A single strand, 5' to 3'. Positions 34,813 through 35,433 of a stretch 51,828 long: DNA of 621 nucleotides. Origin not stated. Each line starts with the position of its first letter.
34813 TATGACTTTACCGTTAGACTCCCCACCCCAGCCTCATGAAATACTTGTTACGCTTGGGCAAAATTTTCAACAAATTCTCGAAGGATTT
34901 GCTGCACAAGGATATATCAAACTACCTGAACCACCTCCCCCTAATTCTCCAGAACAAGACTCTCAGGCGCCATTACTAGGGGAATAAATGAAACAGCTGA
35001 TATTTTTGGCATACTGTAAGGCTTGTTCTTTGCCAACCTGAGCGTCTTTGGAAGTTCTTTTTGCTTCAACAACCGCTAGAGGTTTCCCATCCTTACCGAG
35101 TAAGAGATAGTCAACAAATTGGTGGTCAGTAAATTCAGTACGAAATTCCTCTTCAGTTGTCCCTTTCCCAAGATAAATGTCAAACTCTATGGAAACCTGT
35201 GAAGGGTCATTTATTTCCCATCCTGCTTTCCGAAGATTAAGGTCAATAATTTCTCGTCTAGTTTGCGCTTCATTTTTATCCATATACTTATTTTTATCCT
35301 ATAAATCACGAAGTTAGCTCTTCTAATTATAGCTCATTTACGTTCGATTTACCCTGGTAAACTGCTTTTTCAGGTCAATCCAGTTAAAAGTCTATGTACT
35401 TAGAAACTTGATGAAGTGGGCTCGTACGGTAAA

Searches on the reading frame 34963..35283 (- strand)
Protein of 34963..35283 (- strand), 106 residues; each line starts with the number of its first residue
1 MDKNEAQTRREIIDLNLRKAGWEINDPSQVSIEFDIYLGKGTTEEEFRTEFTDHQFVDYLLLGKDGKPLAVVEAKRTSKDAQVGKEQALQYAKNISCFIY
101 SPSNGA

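Call 3: search_protein_families(library=pfam, proteins=[window:34963-35283:-], max_evalue=0.01)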
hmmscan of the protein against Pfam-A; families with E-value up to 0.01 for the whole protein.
window:34963-35283:- (106 aa): 2 families
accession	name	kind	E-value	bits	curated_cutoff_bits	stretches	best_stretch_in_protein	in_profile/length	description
PF04313.20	HSDR_N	-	4.9e-10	40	25.1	2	45-94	116-164/198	Type I restriction enzyme R protein N terminus (HSDR_N)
PF13588.12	HSDR_N_2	-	0.0044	17.5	25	1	50-105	33-88/110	Type I restriction enzyme R protein N terminus (HSDR_N)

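Call 4: search_protein_families(library=ncbifam, proteins=[window:34963-35283:-], max_evalue=0.01)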
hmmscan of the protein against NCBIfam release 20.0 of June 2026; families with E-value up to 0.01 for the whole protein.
window:34963-35283:- (106 aa): 2 families
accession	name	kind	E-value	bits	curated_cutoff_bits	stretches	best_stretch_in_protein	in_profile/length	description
NF046051.1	restrict_EcoAI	equivalog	6.6e-16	57.9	550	1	4-105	2-100/768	EcoAI/FtnUII family type I restriction enzme subunit R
NF008521.0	PRK11448.1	equivalog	6.8e-11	40.9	729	1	4-96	232-321/1123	type I restriction-modification system endonuclease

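Call 5: search_protein_families(library=padloc, proteins=[window:34963-35283:-], max_evalue=0.01)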
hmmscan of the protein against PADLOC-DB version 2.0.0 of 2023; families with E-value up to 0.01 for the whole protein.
window:34963-35283:- (106 aa): 7 families
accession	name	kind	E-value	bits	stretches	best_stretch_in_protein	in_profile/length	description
PDLC03047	REase_I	-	2.8e-17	59.8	1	3-94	197-277/1107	Type I restriction enzyme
PDLC03049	REase_I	-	1.1e-05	21.7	1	7-105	13-108/807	Type I restriction enzyme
PDLC03042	REase_I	-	3.5e-05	19.4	1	9-94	245-333/1170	Type I restriction enzyme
PDLC04706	PDC-M54B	-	0.00077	16.2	1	5-87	43-113/475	-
PDLC04704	PDC-M54B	-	0.0012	15.5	1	5-99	52-136/507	-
PDLC04705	PDC-M54B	-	0.0028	14.6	1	4-78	52-121/480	-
PDLC04824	PDC-S02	-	0.0032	14.7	1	29-87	197-254/308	-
